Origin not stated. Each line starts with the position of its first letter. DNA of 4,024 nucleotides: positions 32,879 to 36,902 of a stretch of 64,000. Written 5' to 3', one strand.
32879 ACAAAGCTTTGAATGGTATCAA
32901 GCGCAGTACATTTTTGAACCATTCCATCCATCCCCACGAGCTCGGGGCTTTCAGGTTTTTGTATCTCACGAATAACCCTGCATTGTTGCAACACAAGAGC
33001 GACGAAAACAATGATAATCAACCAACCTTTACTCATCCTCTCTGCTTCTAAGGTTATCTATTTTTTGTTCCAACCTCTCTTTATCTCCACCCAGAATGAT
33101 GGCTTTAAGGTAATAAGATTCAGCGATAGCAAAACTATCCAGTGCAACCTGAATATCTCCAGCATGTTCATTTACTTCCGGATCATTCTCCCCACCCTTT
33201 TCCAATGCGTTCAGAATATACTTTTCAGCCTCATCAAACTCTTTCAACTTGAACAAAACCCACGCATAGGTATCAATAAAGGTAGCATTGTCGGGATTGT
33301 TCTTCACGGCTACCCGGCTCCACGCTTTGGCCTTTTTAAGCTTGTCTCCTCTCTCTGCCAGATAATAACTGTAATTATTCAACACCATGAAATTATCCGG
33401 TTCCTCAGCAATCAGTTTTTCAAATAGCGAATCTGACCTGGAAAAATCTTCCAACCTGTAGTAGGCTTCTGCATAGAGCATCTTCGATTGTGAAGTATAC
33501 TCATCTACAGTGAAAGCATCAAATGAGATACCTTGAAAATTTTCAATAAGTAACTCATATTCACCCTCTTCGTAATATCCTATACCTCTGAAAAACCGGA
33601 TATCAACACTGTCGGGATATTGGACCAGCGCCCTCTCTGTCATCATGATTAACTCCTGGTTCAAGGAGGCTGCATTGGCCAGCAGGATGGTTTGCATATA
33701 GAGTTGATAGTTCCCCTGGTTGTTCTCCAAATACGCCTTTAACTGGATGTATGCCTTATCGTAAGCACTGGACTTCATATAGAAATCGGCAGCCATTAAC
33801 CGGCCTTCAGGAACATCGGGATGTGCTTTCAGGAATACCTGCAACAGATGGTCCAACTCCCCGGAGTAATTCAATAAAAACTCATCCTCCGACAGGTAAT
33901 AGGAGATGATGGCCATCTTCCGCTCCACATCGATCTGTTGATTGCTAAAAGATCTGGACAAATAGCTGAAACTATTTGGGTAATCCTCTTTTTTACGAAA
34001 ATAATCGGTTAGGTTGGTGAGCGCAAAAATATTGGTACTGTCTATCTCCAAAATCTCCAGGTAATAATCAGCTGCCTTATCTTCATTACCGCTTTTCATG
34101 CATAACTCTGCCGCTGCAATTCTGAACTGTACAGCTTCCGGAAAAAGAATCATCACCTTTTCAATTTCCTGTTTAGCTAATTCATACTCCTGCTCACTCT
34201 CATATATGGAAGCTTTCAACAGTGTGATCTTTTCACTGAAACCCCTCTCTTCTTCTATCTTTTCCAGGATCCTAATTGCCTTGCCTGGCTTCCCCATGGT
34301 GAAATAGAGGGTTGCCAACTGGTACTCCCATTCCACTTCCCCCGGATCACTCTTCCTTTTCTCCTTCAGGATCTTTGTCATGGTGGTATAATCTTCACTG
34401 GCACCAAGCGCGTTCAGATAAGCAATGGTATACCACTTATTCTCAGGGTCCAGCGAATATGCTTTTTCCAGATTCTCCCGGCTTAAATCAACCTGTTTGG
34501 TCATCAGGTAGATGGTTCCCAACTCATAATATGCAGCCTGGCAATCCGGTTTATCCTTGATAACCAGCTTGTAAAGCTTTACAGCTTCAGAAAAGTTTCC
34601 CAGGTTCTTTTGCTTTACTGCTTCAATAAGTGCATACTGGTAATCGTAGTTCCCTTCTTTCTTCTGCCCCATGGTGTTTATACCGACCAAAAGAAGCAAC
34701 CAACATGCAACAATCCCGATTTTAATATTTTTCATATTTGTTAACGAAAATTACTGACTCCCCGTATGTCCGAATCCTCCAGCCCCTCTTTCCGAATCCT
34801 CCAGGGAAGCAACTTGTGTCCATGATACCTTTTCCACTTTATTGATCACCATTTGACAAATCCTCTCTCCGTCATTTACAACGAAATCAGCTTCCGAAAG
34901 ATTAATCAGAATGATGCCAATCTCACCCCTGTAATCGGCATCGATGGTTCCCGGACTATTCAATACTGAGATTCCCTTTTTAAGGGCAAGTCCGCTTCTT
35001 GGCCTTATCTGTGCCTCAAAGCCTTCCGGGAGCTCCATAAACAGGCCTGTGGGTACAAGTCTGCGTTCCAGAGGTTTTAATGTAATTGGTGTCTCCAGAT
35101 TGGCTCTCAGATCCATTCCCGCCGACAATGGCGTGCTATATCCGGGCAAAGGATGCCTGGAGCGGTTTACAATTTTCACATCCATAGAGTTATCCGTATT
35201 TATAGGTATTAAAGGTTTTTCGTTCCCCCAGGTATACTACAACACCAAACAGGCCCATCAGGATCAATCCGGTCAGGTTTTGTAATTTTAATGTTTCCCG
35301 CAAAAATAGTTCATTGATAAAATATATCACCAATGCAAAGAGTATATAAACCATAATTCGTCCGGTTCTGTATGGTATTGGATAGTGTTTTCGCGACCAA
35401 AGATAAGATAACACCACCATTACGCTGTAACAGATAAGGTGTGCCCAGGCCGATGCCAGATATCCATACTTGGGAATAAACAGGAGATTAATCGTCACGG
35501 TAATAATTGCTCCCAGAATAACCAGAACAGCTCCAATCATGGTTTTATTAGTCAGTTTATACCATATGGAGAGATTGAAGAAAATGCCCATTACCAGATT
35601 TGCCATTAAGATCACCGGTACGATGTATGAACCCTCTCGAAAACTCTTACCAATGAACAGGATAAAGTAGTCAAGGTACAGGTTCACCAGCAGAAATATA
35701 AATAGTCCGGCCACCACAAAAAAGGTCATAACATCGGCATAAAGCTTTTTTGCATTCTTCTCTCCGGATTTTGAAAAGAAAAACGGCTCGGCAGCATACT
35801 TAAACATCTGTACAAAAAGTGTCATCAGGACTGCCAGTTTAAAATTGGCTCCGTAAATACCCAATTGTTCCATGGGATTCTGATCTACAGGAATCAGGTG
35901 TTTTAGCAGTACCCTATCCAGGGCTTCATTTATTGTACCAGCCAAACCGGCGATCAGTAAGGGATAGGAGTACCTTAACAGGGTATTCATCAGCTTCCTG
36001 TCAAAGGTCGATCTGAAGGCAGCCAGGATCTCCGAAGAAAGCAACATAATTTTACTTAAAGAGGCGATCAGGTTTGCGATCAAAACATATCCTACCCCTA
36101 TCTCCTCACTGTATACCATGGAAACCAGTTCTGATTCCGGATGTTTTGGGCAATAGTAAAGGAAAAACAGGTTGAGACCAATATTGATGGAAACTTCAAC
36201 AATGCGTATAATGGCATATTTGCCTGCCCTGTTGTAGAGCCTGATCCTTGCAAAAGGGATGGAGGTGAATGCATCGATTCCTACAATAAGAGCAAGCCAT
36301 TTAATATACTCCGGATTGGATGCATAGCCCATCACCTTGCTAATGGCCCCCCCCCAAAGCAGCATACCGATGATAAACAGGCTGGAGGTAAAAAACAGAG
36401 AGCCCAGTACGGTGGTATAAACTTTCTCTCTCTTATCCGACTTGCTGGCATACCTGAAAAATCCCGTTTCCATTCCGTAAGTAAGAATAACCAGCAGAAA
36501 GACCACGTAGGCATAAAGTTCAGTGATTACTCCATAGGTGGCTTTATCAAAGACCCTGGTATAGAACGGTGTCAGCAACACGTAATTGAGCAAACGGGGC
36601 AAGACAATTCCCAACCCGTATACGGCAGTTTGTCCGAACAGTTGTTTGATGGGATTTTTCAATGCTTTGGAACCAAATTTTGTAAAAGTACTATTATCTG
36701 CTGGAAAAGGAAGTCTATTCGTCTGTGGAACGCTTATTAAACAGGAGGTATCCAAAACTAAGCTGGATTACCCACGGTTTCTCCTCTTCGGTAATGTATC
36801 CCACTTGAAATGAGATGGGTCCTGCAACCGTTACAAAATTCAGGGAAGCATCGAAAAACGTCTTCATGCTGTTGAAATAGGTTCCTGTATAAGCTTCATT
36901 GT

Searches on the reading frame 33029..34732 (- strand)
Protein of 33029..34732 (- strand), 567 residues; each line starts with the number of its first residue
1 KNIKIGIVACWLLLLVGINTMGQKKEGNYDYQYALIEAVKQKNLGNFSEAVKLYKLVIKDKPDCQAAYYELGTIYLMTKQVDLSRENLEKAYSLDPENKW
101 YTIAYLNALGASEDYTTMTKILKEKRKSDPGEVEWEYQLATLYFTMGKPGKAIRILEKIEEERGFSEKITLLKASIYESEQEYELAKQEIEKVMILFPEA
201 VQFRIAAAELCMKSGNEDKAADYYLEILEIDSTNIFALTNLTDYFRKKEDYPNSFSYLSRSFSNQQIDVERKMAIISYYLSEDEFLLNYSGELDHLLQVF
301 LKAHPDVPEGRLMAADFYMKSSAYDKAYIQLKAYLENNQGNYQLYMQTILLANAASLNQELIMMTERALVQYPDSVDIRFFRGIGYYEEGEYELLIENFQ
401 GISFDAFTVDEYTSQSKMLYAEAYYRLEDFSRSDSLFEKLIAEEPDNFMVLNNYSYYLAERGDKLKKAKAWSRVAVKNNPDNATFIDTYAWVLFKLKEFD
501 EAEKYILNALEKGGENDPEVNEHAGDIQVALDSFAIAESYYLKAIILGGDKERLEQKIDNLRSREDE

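Call 91: search_protein_families(library=pfam, proteins=[window:33029-34732:-], max_evalue=0.00001)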
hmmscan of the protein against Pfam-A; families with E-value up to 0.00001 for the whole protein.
window:33029-34732:- (567 aa): 15 families
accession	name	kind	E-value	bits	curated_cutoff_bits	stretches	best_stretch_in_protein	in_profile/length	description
PF14559.12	TPR_19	-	1.4e-28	99.5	25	0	120-175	12-67/68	Tetratricopeptide repeat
PF13432.12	TPR_16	-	1e-27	96.6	32.7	0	44-98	10-64/65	Tetratricopeptide repeat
PF13428.12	TPR_14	-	7.7e-25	85.3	23.5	0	487-523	5-40/44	Tetratricopeptide repeat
PF07719.23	TPR_2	-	2.4e-20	71.3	27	0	66-98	2-34/34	Tetratricopeptide repeat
PF23914.1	TPR_CcmH_CycH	-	1.3e-17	64.6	42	1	59-160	44-148/158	Cytochrome c-type biogenesis protein H TPR domain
PF13181.12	TPR_8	-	5.8e-17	60.8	25.7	0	67-98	3-34/34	Tetratricopeptide repeat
PF13431.12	TPR_17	-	1.4e-14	53.5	24.4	0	436-464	1-29/34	Tetratricopeptide repeat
PF13424.12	TPR_12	-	3.9e-12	46.6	30.1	0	66-111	4-53/77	Tetratricopeptide repeat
PF25064.1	ARM_TT21_5th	-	1.1e-11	45.5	27.8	0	416-480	3-66/117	TT21 fifth ARM repeats domain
PF00515.34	TPR_1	-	1.4e-11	44.1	27.8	0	67-98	3-34/34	Tetratricopeptide repeat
PF12895.13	ANAPC3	-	4.4e-11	43.3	27.2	0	126-187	16-76/82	Anaphase-promoting complex, cyclosome, subunit 3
PF25062.1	ARM_TT21_N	-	3.6e-08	33.9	40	0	167-260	100-193/222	Tetratricopeptide repeat protein 21 N-terminal ARM repeat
PF14561.12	TPR_20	-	4.8e-08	33.7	25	0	198-233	19-54/90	Tetratricopeptide repeat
PF13371.12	TPR_9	-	1.1e-07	32.2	35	0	359-393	12-46/73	Tetratricopeptide repeat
PF13176.12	TPR_7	-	2e-06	27.9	27.9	0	206-231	4-29/36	Tetratricopeptide repeat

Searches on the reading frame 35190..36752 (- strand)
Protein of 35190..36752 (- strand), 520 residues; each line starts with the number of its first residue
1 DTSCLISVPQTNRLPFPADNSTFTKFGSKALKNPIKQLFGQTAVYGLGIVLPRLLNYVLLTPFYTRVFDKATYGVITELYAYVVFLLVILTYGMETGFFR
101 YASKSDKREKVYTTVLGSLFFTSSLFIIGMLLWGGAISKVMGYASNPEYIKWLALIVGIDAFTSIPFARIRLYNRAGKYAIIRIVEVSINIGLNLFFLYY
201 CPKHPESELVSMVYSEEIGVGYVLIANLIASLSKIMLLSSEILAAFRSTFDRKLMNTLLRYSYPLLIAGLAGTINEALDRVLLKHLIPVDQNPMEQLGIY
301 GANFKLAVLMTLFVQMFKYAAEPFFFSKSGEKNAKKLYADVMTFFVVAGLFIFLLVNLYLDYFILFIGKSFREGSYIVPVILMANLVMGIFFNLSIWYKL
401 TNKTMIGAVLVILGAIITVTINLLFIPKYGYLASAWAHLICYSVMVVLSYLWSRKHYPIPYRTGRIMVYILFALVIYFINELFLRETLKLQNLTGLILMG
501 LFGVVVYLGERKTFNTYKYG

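Call 91: search_protein_families(library=pfam, proteins=[window:35190-36752:-], max_evalue=0.00001)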
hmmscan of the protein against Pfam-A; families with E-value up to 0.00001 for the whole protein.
window:35190-36752:- (520 aa): 1 family
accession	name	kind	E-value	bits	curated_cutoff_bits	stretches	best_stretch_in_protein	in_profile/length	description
PF01943.22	Polysacc_synt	-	2.5e-09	37.4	28.2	1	42-325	5-270/274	Polysaccharide biosynthesis protein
